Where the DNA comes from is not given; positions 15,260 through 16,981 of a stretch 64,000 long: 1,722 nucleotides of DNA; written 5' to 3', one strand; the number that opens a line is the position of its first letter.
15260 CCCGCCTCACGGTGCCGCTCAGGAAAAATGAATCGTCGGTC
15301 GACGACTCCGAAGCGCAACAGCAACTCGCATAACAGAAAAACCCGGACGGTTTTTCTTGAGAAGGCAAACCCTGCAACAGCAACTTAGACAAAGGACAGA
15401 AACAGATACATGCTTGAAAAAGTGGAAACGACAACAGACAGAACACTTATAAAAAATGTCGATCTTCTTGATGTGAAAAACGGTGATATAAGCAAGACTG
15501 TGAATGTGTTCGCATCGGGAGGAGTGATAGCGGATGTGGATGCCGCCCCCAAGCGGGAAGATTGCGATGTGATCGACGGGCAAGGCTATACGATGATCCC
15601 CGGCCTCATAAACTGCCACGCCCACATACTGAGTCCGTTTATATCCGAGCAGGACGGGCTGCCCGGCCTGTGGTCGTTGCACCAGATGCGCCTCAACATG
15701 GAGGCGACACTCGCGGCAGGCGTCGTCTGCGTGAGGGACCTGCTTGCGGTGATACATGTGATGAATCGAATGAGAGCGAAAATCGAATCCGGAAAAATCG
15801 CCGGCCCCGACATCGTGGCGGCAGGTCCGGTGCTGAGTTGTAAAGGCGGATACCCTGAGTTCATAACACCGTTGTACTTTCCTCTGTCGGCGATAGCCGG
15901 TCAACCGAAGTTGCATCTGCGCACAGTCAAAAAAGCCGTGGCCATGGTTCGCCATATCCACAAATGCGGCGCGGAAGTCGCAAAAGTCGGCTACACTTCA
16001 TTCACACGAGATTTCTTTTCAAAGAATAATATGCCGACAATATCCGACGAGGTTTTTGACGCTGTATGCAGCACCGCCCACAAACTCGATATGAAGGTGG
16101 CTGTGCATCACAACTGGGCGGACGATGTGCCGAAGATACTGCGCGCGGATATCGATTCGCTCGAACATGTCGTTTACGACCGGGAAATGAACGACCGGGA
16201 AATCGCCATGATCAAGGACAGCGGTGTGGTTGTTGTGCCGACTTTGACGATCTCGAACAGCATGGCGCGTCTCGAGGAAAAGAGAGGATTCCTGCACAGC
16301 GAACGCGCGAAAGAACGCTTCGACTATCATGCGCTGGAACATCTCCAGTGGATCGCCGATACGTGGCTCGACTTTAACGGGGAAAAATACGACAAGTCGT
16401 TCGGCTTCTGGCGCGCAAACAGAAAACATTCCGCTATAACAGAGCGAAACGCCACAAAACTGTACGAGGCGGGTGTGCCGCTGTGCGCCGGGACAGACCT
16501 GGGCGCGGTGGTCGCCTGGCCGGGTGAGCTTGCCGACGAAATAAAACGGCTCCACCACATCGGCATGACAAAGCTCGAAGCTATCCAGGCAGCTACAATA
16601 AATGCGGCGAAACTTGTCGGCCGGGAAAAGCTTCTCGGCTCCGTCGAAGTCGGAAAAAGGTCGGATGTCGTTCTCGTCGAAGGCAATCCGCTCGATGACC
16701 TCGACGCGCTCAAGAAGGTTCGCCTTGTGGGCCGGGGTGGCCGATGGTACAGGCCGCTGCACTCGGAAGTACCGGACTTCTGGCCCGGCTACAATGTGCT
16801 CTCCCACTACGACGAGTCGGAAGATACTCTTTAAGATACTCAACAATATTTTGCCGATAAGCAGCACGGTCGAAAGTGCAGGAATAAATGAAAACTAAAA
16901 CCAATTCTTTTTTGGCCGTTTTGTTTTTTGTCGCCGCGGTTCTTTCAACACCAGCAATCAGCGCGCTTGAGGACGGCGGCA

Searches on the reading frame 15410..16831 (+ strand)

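Call 70: search_protein_families(library=pfam, proteins=[window:15410-16831:+], max_evalue=0.00001)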
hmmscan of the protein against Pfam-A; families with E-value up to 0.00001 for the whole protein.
window:15410-16831:+ (474 aa): 2 families
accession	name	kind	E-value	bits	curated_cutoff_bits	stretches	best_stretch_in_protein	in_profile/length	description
PF01979.26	Amidohydro_1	-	9.1e-29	101.2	25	1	61-440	1-338/345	Amidohydrolase family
PF07969.17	Amidohydro_3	-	3.6e-12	47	29.7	1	197-429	247-450/472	Amidohydrolase family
